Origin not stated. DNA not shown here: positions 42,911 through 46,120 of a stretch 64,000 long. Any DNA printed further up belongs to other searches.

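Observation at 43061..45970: NERD nuclease / SF1 helicase fused to a C-terminal pentapeptide-repeat domain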

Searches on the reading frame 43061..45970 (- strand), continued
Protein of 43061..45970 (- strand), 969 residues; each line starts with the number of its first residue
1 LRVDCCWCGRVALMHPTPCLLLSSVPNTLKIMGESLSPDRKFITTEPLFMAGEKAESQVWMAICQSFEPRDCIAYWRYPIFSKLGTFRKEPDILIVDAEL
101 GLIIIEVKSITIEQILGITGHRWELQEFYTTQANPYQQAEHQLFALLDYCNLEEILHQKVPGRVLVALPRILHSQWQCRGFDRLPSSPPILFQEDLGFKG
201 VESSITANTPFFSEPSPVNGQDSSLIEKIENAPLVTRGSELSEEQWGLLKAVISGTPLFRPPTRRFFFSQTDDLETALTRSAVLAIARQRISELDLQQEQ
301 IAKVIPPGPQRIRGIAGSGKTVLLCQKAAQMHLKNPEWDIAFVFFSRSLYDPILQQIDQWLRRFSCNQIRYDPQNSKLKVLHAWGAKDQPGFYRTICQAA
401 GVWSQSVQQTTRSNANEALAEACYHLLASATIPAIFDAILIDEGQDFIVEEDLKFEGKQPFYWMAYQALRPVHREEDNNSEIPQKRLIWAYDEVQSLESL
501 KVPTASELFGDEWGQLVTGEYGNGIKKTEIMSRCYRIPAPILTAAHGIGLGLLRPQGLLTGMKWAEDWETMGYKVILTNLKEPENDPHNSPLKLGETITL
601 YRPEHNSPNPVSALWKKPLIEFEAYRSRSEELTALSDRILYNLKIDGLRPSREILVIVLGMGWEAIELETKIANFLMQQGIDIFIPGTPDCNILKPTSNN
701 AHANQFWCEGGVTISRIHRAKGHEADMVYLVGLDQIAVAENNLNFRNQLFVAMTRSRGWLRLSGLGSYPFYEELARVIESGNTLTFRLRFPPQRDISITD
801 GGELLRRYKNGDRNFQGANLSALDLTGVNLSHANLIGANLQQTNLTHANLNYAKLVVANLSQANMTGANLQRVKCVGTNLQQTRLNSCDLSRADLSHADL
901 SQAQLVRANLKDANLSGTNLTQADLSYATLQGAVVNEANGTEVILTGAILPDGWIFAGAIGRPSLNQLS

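Call 13: find_encoding_contigs(protein=P0067, flank=8000, max_places=2)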
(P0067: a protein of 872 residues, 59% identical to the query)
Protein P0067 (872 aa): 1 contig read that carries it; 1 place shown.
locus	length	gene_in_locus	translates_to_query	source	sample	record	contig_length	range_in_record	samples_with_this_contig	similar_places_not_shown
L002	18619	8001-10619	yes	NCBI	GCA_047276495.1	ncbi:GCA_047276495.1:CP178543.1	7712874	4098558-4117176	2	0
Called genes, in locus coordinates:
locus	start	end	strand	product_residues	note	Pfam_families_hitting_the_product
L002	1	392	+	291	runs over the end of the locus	PF13671:AAA_33 (faint), PF13238:AAA_18 (weak)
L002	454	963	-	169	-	PF08872:KGK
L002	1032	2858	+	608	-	PF01520:Amidase_3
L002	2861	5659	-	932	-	PF08448:PAS_4, PF01590:GAF, PF13185:GAF_2, PF00989:PAS, PF08448:PAS_4, PF13426:PAS_9, PF00990:GGDEF, PF00563:EAL, +3 more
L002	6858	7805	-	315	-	PF13513:HEAT_EZ (faint), PF02985:HEAT (faint), PF13646:HEAT_2 (weak)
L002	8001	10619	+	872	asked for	PF13538:UvrD_C_2, PF13599:Pentapeptide_4 (weak), PF00805:Pentapeptide, PF13599:Pentapeptide_4, PF00805:Pentapeptide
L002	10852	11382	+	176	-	PF00156:Pribosyltran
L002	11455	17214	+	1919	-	PF13205:Big_5 (weak), PF11974:bMG3 (weak), PF01835:MG2, PF17972:bMG5, PF07703:A2M_BRD, PF00207:A2M, PF17973:bMG10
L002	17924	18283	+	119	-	-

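Call 16: search_solved_structures(query=A1, max_evalue=0.01, show_alignments=0)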
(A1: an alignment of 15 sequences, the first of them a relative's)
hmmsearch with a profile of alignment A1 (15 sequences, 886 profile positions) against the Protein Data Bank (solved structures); distinct sequences matched with E-value up to 0.01: 30.
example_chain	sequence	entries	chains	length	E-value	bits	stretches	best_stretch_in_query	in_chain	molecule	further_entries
4yfo_A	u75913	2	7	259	1.2e-53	185.5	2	733-864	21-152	beta1_ex1 | 6beta1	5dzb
4yc5_A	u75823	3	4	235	2.2e-50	174.7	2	733-869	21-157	beta1 | beta1 protein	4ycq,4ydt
5dra_A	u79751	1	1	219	2.4e-49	171.3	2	733-881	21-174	3beta1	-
4yei_A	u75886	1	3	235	5e-49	170.2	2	733-869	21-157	beta1mut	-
3du1_X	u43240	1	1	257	6.1e-40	140.1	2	733-877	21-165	All3740 protein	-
2j8k_A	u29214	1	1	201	4.4e-39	137.3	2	750-876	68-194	NP275-NP276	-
5dn0_A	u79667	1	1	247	2.4e-37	131.6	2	733-869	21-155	beta1 t1555 loop variant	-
5dqa_A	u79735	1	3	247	1.9e-36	128.6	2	733-840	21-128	t3284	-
5dns_A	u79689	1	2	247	3.1e-36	127.9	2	733-839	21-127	t1428 beta1 loop design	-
5di5_A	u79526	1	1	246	1.4e-35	125.7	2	733-859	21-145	beta1 t801 loop variant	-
9ngw_A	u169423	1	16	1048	7.6e-19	70.4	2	748-877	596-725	IcmE (DotG)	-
7muc_AG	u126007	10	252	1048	7.6e-19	70.4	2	748-877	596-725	IcmE protein | IcmE (DotG)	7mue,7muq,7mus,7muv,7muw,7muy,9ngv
6omx_A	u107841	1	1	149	1.2e-18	69.7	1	732-830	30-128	Alr5209 protein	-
2j8i_A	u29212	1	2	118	3e-15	58.4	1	733-829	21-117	NP275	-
2o6w_A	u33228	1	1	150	7.6e-15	57.1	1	792-882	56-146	Repeat Five Residue (Rfr) protein or pentapeptide repeat protein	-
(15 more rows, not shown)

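Call 18: find_related_loci(query=A1, collection=genome_contigs, flank=8000)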
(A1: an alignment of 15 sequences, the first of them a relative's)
Query A1 (938 aa) in genome_contigs; peptide patterns used: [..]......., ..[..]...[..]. (x = any residue, [..] = any of these).
400 stretches matched a pattern; 329 encode a relative of the query (tblastn E <= 1e-3); the best 80 are kept; 80 distinct loci.
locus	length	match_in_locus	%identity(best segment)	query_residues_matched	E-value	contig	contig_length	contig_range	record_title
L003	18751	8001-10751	84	1-932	0e+0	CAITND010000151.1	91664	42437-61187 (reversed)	MAG: uncultured Oscillatoriales cyanobacterium isolate KTt_bin-1839 genome assembly, contig: bin-1839:151/277, whole gen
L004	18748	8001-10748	77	1-934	0e+0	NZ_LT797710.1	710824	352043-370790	Planktothrix sp. PCC 11201 isolate BBR_PRJEB10991, whole genome shotgun sequence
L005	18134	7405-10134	74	1-935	0e+0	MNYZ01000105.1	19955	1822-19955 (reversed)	MAG: Oscillatoriales cyanobacterium CG2_30_40_61 cg2_3.0_scaffold_2117_c, whole genome shotgun sequence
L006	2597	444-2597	75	1-734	0e+0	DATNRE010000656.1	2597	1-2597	MAG TPA_asm: Candidatus Obscuribacterales bacterium isolate SMAG_U16525 k141_921503, whole genome shotgun sequence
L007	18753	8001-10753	76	1-933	0e+0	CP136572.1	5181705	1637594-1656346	MAG: Planktothrix sp. GU0601_MAG3 chromosome, complete genome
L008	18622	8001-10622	60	9-921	0e+0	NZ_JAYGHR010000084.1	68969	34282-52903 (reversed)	Limnoraphis robusta BA-68 BA1 NODE_49_length_68969_cov_22.969800, whole genome shotgun sequence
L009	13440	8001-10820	58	10-935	0e+0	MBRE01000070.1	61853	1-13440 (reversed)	Oscillatoriales cyanobacterium USR001 contig_56, whole genome shotgun sequence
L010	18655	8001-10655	59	7-931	0e+0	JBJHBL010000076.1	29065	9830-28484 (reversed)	MAG: Limnoraphis sp. isolate SF2967_J5348.semibin_refined.053 NODE_1648_length_29065_cov_2.161863, whole genome shotgun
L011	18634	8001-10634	61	7-925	0e+0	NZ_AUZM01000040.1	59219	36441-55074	Lyngbya aestuarii BL J laest3.contig.39, whole genome shotgun sequence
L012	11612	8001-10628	59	7-922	0e+0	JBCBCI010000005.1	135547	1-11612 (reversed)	MAG: Cyanobacteria bacterium J06592_8 NODE_5_length_135547_cov_14.290994, whole genome shotgun sequence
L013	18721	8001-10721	57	9-924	0e+0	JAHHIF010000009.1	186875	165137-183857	MAG: Symplocastrum torsivum CPER-KK1 scaffold_72_c1, whole genome shotgun sequence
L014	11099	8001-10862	57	9-926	0e+0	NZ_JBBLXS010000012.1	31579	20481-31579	Microcoleus anatoxicus PTRS2 135, whole genome shotgun sequence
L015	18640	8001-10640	59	9-934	0e+0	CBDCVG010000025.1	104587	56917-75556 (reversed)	MAG: Caldora sp. isolate e91194d1-5003-4bb1-8e0a-ecd65b6f64b4 genome assembly, contig: contig_25, whole genome shotgun s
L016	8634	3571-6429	57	9-926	0e+0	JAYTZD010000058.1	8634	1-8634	MAG: Oscillatoriales bacterium isolate GFS_6261 GFS_6261_57, whole genome shotgun sequence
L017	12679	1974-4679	58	9-924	0e+0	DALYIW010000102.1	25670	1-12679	MAG TPA_asm: Coleofasciculaceae cyanobacterium CTOTU46601 NODE_112_length_25670_cov_3.968846, whole genome shotgun seque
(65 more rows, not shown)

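Call 31: predict_structure(alignment_id=A2)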
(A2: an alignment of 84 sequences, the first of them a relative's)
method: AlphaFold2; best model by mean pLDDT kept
length: 938 residues; sequences in the alignment: 84
mean_pLDDT: 72.6   pTM: 0.62
mean pLDDT of the five models: 72.6, 72.2, 65.7, 62.9, 62.1
residues with pLDDT >= 90: 193; 70-90: 407; 50-70: 174; < 50: 164
segments of 3 or more residues with pLDDT < 50: 1-20, 50-59, 87-120, 168-191, 223-245, 443-452, 466-469, 552-554, 656-678, 928-938
pLDDT, mean of each block of 10 residues (from residue 1): 33 43 67 76 60 43 75 71 49 32 39 41 63 74 73 61 63 35 35 74 68 63 39 34 55 80 73 66 76 85 86 76 83 75 86 73 91 78 80 92 90 83 89 87 44 71 56 67 62 63 83 91 85 81 78 53 87 85 88 93 92 78 85 80 84 52 33 42 70 84 89 84 90 91 92 88 73 70 74 85 84 92 89 95 92 96 92 95 91 92 67 87 68 37
secondary structure, 60 per line:
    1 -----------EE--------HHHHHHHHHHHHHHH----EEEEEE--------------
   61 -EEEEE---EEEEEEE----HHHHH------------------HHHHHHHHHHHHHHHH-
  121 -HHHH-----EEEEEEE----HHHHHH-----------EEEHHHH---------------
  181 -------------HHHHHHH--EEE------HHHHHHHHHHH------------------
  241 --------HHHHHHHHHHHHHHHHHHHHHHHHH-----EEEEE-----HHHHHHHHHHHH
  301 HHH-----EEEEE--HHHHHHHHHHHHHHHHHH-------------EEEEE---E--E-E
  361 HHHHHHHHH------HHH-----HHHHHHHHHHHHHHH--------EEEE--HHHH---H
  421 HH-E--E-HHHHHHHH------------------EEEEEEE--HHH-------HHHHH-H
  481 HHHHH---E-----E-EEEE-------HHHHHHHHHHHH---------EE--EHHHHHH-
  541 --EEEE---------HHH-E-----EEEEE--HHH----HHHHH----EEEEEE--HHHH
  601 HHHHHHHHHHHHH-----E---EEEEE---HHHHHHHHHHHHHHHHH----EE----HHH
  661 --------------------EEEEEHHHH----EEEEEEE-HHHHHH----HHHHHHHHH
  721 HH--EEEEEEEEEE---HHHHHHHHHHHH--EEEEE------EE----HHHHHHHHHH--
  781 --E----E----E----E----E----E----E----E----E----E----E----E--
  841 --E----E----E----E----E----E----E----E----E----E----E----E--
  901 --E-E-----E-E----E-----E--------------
elements in order (helices of 4 or more, strands of 3 or more residues): H22-36 E41-46 E62-66 E70-76 H81-85 H104-119 H122-125 E131-137 H142-147 E159-161 H162-165 H194-200 E203-205 H212-222 H249-273 E279-283 H289-303 E309-313 H316-333 E347-351 H361-369 H384-398 E407-410 H413-416 H429-436 E455-461 H474-478 H480-485 E497-500 H508-519 H534-539 E543-546 E566-570 H580-584 E589-594 H597-613 E623-627 H631-647 E681-685 H686-689 E694-700 H702-707 H712-722 E725-734 H738-749 E752-756 H769-778

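Call 35: search_protein_families(library=pfam, alignment_id=A1, max_evalue=0.01)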
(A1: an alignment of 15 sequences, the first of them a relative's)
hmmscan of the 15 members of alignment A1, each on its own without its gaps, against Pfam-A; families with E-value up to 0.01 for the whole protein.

A. member 1, P0001 (938 aa): 7 families
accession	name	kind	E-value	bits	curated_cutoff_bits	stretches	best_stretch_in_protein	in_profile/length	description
PF00805.28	Pentapeptide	-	4.3e-34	116.1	20.2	4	857-895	1-39/40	Pentapeptide repeats (8 copies)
PF13599.13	Pentapeptide_4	-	1.8e-14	54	38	2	783-853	7-77/78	Pentapeptide repeat region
PF13538.12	UvrD_C_2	-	5.4e-11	42.6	27.4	1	681-731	2-51/52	UvrD-like helicase C-terminal domain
PF13576.12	Pentapeptide_3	-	7.3e-06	26.6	27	0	830-872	2-47/48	Pentapeptide repeats (9 copies)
PF25199.1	nSTAND_NTPase5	-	0.0012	19.1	34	1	256-312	15-76/145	Novel STAND NTPase 5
PF13361.12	UvrD_C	-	0.0034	17.3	25.6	1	679-731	285-345/350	UvrD-like helicase C-terminal domain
PF24883.2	NPHP3_N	-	0.0098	16.5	24.8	0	281-342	27-84/164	Nephrocystin 3, N-terminal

B. families by the number of members that match (of 15 scanned): 10 families
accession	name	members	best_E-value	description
PF00805.28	Pentapeptide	15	2e-49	Pentapeptide repeats (8 copies)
PF13599.13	Pentapeptide_4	15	2.8e-15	Pentapeptide repeat region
PF13538.12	UvrD_C_2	15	7e-13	UvrD-like helicase C-terminal domain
PF13576.12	Pentapeptide_3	13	3.6e-11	Pentapeptide repeats (9 copies)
PF25199.1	nSTAND_NTPase5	12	0.0009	Novel STAND NTPase 5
PF13361.12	UvrD_C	8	0.00067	UvrD-like helicase C-terminal domain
PF25296.1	Decapeptide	7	1.4e-05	Decapeptide repeat region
PF08378.17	NERD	3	2.5e-08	Nuclease-related domain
PF01443.25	Viral_helicase1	2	0.0097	Viral superfamily 1 RNA helicase core domain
PF24883.2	NPHP3_N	1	0.0098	Nephrocystin 3, N-terminal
